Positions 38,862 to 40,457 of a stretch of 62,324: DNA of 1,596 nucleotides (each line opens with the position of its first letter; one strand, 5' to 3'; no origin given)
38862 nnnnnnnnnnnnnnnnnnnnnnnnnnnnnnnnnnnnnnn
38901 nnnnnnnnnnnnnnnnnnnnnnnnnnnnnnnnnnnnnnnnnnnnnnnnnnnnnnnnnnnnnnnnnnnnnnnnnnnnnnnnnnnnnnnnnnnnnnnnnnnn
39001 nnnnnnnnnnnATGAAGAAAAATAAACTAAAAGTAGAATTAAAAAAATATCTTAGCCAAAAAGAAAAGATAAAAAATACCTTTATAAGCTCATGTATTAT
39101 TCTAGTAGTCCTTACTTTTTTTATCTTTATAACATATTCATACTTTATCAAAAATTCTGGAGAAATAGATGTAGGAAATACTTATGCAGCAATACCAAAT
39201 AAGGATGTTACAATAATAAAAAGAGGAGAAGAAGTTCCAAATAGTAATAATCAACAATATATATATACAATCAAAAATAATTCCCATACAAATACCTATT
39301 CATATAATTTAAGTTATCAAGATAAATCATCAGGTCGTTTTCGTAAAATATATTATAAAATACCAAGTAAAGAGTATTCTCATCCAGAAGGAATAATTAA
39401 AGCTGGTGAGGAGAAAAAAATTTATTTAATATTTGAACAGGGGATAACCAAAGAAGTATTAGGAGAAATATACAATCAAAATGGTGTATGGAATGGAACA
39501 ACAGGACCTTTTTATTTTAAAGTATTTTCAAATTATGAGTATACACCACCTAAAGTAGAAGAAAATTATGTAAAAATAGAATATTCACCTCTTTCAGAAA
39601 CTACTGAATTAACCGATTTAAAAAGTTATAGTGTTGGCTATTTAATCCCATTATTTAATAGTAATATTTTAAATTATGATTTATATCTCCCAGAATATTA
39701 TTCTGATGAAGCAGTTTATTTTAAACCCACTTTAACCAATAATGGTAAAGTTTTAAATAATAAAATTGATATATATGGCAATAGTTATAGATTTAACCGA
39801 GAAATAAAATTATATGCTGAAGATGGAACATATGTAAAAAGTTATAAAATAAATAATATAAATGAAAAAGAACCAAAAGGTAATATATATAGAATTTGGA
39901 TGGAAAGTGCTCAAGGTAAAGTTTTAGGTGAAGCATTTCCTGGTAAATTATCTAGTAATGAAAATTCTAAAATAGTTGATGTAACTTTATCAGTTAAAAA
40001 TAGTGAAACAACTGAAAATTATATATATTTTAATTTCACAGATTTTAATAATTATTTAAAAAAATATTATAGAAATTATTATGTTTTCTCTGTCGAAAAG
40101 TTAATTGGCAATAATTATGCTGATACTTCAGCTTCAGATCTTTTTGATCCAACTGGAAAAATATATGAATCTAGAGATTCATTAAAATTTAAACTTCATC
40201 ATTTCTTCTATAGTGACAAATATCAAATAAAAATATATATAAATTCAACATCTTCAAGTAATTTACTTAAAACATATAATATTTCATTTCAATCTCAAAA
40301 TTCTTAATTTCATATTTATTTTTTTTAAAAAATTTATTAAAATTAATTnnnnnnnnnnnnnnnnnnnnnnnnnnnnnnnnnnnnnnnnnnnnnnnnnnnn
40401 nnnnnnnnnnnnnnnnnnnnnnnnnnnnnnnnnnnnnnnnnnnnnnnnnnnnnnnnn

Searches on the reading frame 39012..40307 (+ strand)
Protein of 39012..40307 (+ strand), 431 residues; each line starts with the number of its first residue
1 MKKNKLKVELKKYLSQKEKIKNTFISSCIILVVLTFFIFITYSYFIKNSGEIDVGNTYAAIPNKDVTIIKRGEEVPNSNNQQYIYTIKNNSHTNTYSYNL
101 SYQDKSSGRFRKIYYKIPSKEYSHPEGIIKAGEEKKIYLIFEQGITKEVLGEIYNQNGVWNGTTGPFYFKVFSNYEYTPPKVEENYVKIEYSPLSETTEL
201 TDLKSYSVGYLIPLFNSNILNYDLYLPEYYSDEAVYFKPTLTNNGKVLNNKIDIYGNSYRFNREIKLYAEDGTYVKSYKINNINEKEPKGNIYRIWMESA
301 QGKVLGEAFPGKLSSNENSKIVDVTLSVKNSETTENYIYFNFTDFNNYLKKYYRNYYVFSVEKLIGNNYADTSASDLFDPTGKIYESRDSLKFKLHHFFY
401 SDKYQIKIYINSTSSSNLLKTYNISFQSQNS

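Call 6: search_protein_families(library=pfam, proteins=[window:39012-40307:+], max_evalue=1)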
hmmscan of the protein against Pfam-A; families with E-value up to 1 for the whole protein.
window:39012-40307:+ (431 aa): 1 family
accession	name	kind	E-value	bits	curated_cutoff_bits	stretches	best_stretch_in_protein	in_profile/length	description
PF22337.1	Phage_fiber_rpt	-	0.065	13.4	27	0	300-315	17-32/34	Phage tail fiber repeats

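Call 8: find_encoding_contigs(protein=window:39012-40307:+, flank=4000, max_places=10)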
Protein window:39012-40307:+ (431 aa): no gene with exactly this product is on record in the collection.

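Call 10: find_homologous_proteins(query=window:39012-40307:+, max_evalue=0.001)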
Query window:39012-40307:+ (431 aa): 20 proteins with E <= 0.001 among 7086 candidates.
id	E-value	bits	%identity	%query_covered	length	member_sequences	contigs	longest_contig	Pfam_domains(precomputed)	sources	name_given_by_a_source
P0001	1.9e-254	862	92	100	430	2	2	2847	-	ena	-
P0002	3.4e-86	308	45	98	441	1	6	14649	-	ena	-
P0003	1.0e-80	290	46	99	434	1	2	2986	-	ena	-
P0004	9.0e-79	284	58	66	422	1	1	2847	-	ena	-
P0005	1.4e-77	280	57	66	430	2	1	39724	-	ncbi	-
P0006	5.6e-75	271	46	89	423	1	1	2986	-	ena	-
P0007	3.3e-73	265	47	92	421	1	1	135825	-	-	-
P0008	2.2e-72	263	56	65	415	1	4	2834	-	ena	-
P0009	2.2e-68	249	51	71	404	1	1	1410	-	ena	-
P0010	1.8e-64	237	54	66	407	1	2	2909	-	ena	-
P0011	2.3e-63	233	53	69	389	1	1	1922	-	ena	-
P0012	1.4e-62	230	53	65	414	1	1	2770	-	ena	-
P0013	1.7e-61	227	48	72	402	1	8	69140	-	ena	-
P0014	2.3e-59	220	52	65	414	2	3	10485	-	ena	-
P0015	3.9e-54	203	48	65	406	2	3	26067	-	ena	-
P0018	3.9e-51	193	46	65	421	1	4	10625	-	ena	-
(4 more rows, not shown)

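Call 11: find_encoding_contigs(protein=P0001, flank=5000, max_places=10)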
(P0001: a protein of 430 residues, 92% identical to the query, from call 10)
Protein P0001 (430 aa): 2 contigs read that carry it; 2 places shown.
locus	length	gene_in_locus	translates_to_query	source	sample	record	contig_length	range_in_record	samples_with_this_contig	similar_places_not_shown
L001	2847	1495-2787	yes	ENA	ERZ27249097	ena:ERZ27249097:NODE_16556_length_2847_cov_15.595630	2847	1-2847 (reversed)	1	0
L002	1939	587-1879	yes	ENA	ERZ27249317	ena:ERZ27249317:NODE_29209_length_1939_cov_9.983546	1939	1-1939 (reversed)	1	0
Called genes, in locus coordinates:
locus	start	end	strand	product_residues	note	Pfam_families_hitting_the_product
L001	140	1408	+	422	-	-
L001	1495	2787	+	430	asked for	-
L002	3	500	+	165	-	?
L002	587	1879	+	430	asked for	-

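Call 12: find_encoding_contigs(protein=P0005, flank=6000, max_places=10)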
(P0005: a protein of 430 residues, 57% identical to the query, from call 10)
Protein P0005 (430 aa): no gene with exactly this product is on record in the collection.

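Call 13: find_encoding_contigs(protein=P0013, flank=5000, max_places=10)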
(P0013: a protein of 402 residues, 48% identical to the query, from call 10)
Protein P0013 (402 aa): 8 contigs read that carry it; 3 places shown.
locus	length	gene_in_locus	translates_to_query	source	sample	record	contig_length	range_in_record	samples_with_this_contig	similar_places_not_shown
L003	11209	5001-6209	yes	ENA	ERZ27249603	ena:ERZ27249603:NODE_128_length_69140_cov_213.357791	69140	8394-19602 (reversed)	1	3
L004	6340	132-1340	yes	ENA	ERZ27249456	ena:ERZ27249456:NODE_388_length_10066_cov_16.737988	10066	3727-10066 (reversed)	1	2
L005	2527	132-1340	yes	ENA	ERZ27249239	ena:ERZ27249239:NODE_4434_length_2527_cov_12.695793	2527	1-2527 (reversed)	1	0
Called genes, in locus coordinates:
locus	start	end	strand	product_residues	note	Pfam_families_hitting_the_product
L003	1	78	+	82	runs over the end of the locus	PF06135:IreB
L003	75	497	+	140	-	PF03652:RuvX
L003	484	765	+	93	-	PF06949:DUF1292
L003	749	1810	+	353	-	PF02618:YceG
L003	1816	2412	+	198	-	PF01135:PCMT, PF01596:Methyltransf_3, PF02390:Methyltransf_4 (faint), PF02527:GidB (weak), PF05175:MTS (weak), PF13847:Methyltransf_31, PF13578:Methyltransf_24 (weak), PF13649:Methyltransf_25 (weak)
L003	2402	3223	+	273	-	PF01136:Peptidase_U32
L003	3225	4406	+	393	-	PF01136:Peptidase_U32, PF16325:Peptidase_U32_C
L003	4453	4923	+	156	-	PF03449:GreA_GreB_N, PF01272:GreA_GreB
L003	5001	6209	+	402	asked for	-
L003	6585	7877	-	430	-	PF01943:Polysacc_synt, PF13440:Polysacc_synt_3 (faint), PF03023:MurJ (weak), PF01554:MatE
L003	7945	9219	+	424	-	PF01018:GTP1_OBG, PF02421:FeoB_N (weak), PF01926:MMR_HSR1, PF09269:DUF1967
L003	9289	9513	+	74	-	-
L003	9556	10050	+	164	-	-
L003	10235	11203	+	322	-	PF00318:Ribosomal_S2, PF07498:Rho_N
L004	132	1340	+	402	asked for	-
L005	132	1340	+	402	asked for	-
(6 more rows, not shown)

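Call 18: find_encoding_contigs(protein=P0002, flank=5000, max_places=10)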
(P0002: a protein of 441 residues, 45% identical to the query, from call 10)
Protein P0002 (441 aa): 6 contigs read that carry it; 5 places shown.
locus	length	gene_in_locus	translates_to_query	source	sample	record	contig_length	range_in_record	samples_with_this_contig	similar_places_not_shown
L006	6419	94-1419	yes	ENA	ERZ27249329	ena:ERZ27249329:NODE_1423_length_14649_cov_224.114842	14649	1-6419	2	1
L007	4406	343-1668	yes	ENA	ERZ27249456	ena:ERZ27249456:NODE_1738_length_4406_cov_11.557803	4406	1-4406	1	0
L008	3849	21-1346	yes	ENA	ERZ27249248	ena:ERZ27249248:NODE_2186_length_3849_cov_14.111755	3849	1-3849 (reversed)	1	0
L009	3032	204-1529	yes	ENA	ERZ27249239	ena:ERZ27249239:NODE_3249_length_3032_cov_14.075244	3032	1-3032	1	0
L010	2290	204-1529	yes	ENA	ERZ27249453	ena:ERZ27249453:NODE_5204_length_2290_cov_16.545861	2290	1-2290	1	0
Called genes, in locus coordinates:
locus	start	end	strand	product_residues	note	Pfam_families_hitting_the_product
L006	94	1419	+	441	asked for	-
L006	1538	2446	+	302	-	-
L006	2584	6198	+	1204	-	PF04563:RNA_pol_Rpb2_1, PF04561:RNA_pol_Rpb2_2, PF04565:RNA_pol_Rpb2_3, PF10385:RNA_pol_Rpb2_45, PF00562:RNA_pol_Rpb2_6, PF04560:RNA_pol_Rpb2_7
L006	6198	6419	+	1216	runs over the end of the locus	PF04997:RNA_pol_Rpb1_1, PF00623:RNA_pol_Rpb1_2, PF04983:RNA_pol_Rpb1_3, PF05000:RNA_pol_Rpb1_4, PF04998:RNA_pol_Rpb1_5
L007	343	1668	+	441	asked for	-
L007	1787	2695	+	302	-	-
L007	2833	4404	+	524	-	?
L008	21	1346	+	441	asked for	-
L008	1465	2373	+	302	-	-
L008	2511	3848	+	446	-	?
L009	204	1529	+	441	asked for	-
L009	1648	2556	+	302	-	-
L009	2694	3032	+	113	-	?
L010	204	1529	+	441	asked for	-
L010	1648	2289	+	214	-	?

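Call 19: find_encoding_contigs(protein=P0008, flank=5000, max_places=10)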
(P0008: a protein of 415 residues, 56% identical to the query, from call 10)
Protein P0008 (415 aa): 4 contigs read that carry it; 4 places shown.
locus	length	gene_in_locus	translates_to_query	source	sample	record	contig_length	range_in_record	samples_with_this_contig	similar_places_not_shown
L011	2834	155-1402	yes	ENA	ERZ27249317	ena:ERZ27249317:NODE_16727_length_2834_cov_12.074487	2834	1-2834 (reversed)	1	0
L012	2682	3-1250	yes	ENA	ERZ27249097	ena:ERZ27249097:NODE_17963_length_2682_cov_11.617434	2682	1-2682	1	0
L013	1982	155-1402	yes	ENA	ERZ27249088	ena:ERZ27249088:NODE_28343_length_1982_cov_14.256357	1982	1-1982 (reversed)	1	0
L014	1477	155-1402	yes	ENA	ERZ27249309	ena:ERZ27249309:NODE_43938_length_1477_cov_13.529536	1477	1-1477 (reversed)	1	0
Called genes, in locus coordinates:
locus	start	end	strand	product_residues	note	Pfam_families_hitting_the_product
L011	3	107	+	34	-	?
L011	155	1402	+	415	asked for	-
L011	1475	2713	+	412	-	-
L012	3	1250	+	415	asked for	?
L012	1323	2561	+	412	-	-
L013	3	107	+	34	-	?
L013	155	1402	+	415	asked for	-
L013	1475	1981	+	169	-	?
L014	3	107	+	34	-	?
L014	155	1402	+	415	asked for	-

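Call 20: find_encoding_contigs(protein=P0018, flank=5000, max_places=10)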
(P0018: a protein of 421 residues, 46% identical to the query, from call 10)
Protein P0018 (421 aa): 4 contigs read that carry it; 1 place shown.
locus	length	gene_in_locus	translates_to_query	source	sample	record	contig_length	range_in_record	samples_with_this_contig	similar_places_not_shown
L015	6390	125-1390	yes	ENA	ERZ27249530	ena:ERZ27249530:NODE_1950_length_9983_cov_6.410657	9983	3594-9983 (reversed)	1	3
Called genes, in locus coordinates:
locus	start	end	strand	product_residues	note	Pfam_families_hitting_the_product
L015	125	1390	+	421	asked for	-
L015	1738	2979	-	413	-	PF02388:FemAB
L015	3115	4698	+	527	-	PF00133:tRNA-synt_1, PF01406:tRNA-synt_1e (faint), PF09334:tRNA-synt_1g, PF00133:tRNA-synt_1, PF19303:Anticodon_3 (weak)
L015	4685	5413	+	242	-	PF00561:Abhydrolase_1, PF12146:Hydrolase_4, PF12697:Abhydrolase_6, PF03959:FSH1 (faint), PF12695:Abhydrolase_5 (faint)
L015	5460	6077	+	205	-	-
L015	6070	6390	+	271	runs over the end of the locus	-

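Call 24: find_related_loci(query=A2, collection=genome_contigs, flank=3000)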
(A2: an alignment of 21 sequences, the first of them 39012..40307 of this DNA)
Query A2 (431 aa) in genome_contigs; peptide patterns used: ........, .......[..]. (x = any residue, [..] = any of these).
194 stretches matched a pattern, but none encodes a relative of the query by tblastn (E <= 1e-3).

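Call 25: list_cluster_members(proteins=[P0005, P0007, P0013])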
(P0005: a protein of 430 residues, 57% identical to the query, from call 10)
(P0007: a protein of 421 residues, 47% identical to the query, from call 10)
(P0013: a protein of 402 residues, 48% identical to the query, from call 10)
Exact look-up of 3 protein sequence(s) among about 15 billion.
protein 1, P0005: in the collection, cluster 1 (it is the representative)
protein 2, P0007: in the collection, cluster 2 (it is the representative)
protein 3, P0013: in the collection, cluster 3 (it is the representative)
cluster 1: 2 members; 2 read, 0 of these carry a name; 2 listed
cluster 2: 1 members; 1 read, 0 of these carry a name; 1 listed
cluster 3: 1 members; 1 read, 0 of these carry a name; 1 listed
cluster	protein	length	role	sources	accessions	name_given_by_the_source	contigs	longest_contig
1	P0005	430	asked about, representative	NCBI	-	-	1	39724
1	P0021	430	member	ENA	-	-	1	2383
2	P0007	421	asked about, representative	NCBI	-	-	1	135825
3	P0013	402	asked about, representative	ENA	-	-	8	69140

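Call 33: find_encoding_contigs(protein=P0003, flank=5000, max_places=10)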
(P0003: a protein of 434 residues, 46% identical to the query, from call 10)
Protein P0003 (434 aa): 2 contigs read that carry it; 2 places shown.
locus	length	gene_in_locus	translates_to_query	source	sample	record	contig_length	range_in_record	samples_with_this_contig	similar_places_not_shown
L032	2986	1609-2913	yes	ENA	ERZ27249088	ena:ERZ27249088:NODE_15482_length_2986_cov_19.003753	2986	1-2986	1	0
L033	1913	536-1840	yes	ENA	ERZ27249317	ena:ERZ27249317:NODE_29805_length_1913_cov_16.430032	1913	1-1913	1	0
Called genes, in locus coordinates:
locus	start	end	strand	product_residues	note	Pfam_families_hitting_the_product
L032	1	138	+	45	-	?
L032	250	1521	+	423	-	-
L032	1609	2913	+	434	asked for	-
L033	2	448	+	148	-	?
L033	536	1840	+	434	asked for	-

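Call 34: find_encoding_contigs(protein=P0014, flank=6000, max_places=10)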
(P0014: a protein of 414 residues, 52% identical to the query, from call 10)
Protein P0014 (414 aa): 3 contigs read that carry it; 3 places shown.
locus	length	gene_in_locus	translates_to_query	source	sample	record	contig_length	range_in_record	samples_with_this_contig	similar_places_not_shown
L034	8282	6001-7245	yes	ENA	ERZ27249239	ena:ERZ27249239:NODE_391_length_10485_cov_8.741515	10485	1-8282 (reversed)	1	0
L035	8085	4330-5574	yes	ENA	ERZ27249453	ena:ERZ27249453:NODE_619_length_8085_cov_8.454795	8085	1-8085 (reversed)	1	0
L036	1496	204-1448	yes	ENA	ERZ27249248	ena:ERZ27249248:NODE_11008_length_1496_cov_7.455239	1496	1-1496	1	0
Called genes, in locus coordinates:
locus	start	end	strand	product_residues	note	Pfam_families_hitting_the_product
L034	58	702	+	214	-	PF03729:DUF308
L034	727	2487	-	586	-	PF01935:DUF87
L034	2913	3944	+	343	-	PF13616:Rotamase_3, PF00639:Rotamase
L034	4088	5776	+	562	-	-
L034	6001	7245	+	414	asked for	-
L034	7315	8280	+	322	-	?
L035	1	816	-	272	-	?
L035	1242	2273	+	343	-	PF13616:Rotamase_3, PF00639:Rotamase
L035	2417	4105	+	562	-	-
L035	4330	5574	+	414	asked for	-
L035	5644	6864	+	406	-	-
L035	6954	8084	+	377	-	?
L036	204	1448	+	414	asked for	-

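Call 35: find_encoding_contigs(protein=P0015, flank=6000, max_places=10)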
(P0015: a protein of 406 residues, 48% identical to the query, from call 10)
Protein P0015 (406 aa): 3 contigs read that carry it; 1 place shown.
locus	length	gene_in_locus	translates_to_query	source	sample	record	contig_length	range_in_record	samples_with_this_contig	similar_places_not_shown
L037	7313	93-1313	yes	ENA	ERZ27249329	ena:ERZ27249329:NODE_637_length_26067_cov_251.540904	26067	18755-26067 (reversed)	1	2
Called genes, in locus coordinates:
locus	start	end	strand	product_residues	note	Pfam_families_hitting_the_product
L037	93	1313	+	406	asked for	-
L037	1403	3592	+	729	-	PF17854:FtsK_alpha, PF01580:FtsK_SpoIIIE, PF09397:FtsK_gamma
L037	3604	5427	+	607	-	PF13522:GATase_6, PF12481:DUF3700 (weak), PF13537:GATase_7, PF00733:Asn_synthase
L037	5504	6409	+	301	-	PF00535:Glycos_transf_2, PF10111:Glyco_tranf_2_2, PF13641:Glyco_tranf_2_3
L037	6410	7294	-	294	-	PF01068:DNA_ligase_A_M, PF09414:RNA_ligase (weak)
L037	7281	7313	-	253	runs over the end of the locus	PF02735:Ku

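Call 40: find_encoding_contigs(protein=P0010, flank=5000, max_places=10)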
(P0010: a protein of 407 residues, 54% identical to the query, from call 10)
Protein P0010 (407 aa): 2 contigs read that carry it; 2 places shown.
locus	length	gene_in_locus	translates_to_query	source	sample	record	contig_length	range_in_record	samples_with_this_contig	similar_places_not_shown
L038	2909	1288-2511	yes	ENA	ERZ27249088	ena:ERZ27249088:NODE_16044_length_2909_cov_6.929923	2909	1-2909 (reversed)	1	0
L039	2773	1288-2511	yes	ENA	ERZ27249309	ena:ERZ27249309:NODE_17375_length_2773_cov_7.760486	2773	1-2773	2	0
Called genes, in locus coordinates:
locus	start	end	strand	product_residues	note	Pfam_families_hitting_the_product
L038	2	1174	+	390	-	?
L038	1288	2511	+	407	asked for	-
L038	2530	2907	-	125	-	?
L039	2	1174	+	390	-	?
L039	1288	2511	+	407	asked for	-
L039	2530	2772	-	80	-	?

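Call 43: search_protein_families(library=pfam, alignment_id=A2, max_evalue=0.01)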
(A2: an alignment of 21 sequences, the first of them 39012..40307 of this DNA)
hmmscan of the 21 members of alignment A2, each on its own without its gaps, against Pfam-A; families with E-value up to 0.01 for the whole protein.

A. member 1, window:39012-40307:+ (431 aa): 0 families

B. families by the number of members that match (of 21 scanned): 2 families
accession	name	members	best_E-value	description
PF07423.16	DUF1510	1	0.00026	Domain of unknown function (DUF1510)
PF12733.13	Cadherin-like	1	0.00041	Cadherin-like beta sandwich domain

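Call 52: predict_structure(alignment_id=A2)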
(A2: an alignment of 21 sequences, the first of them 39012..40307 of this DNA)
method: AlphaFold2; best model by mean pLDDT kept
length: 431 residues; sequences in the alignment: 21
mean_pLDDT: 75.0   pTM: 0.60
mean pLDDT of the five models: 75.0, 74.5, 74.4, 74.2, 73.5
residues with pLDDT >= 90: 90; 70-90: 203; 50-70: 81; < 50: 57
segments of 3 or more residues with pLDDT < 50: 1-14, 42-60, 313-315, 346-348, 373-388
pLDDT, mean of each block of 10 residues (from residue 1): 40 52 71 71 45 43 75 86 93 91 79 91 94 95 74 69 79 86 89 94 75 81 78 83 91 67 87 93 74 82 83 58 87 77 57 58 77 44 40 73 81 78 86 50
secondary structure, 60 per line:
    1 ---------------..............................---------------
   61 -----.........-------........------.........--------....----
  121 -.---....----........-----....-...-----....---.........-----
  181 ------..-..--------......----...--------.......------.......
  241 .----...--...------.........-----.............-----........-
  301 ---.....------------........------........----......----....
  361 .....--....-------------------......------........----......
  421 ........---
elements in order: H16-45 E66-74 E82-89 E96-104 E113-116 E126-129 E134-141 H147-150 E152-154 E160-163 E167-175 E200-205 E210-212 E221-227 E234-241 E246-248 E251-253 E260-268 E274-286 E292-299 E304-308 E321-328 E335-342 H347-352 E357-365 E368-371 E391-396 E403-410 E418-428

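Call 56: fold_search(model_id=the predicted structure, library=pdb)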
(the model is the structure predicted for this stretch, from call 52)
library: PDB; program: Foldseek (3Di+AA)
matches with E <= 10: 1805; with E <= 0.001: 26
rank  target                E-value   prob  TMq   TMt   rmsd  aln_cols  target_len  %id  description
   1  7mrq                  5.0e-06  0.98  0.16  0.19  14.8       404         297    8  Chicken CNTN4 FN1-FN3 domains with T751A, V752A, Y781A, E786A mutations (released 2022-01-05)
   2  7mrk_D                2.1e-05  0.97  0.17  0.21  13.4       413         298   10  Chicken CNTN4 APP complex (released 2022-01-05)
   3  5d4k_A                3.2e-05  0.84  0.16  0.13  22.4       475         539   10  Crystal structure of the human polymeric Ig receptor (pIgR) ectodomain (released 2016-03-16)
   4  2yd9                  3.3e-05  0.85  0.13  0.18  18.0       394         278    8  Crystal structure of the N-terminal Ig1-3 module of Human Receptor Protein Tyrosine Phosphatase Sigma (released 2011-04-13)
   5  7ahs_B                6.5e-05  0.97  0.17  0.24  17.3       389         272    9  titin-N2A Ig81-Ig83 (released 2021-03-24)
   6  5d4k_B                9.1e-05  0.77  0.15  0.13  21.1       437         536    9  Crystal structure of the human polymeric Ig receptor (pIgR) ectodomain (released 2016-03-16)
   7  7c7u_B                1.1e-04  0.82  0.17  0.14  20.1       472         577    8  Biofilm associated protein - BSP domain (released 2021-05-12)
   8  5e7l                  1.3e-04  0.80  0.16  0.20  13.3       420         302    7  Crystal structure of mouse CNTN2 FN1-FN3 domains (released 2016-08-31)
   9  6lx3_P                1.8e-04  0.84  0.16  0.14  18.6       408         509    8  Cryo-EM structure of human secretory immunoglobulin A (released 2020-05-27)
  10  8a1f_B                1.8e-04  0.60  0.12  0.15  19.3       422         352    8  Human PTPRK N-terminal domains MAM-Ig-FN1 (released 2023-03-15)
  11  7v3p_A                2.1e-04  0.57  0.15  0.10  19.5       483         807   10  Cryo-EM structure of the IGF1R/insulin complex (released 2022-08-17)
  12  9u61_C                2.1e-04  0.41  0.12  0.09  18.2       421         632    9  CP/MBL pathways C3 convertase C4b2a and C3 complex (released 2026-01-14)
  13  6efz_A                2.2e-04  0.66  0.14  0.18  16.5       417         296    7  Crystal Structure of DIP-Theta Ig1-3 (released 2018-11-28)
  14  3sqb_C                2.5e-04  0.98  0.16  0.30  15.0       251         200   11  Structure of the major type 1 pilus subunit FimA bound to the FimC chaperone (released 2012-05-30)
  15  8ave_B                2.6e-04  0.60  0.15  0.12  20.4       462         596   12  Human leptin in complex with the human LEP-R ectodomain fused to a C-terminal trimeric isoleucine GCN4 zipper (2:2 mod (released 2023-04-05)
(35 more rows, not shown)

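Call 57: search_protein_families(library=pfam, proteins=[L034:4088-5776:+, L006:1538-2446:+], max_evalue=0.001)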
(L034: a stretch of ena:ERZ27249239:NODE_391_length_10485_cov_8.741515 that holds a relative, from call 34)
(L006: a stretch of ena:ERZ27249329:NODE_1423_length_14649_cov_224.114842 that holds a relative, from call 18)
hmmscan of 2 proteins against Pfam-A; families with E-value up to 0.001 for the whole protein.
L034:4088-5776:+ (562 aa): 0 families

L006:1538-2446:+ (302 aa): 0 families

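Call 72: search_protein_representatives(alignment_id=A2)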
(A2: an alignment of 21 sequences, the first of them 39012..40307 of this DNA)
Query: 21 sequences, 403 profile positions. Proteins with E-value up to 0.001 (for the whole library): 1111; up to 1e-10: 304; up to 1e-30: 34. The best 150 are listed.
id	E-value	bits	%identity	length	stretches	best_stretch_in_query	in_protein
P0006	1.9e-153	528.1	-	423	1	1-402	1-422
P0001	1.0e-144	499.3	-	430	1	1-402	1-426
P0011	4.8e-142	490.5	-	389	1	1-402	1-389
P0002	1.5e-138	479.0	-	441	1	1-401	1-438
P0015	2.0e-133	462.1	-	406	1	1-401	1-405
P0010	1.2e-126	439.8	-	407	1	1-402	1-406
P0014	1.3e-124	433.1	-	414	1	1-401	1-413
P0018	1.7e-121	422.8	-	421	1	1-402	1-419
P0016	1.3e-118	413.3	-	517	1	1-387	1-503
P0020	1.0e-104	367.5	-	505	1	1-361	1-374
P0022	6.6e-99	348.4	-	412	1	1-366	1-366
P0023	4.3e-88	312.8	-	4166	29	182-317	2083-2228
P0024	1.6e-69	251.7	-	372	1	1-352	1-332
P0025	2.1e-69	251.3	-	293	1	110-402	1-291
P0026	6.9e-55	203.5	-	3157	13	175-269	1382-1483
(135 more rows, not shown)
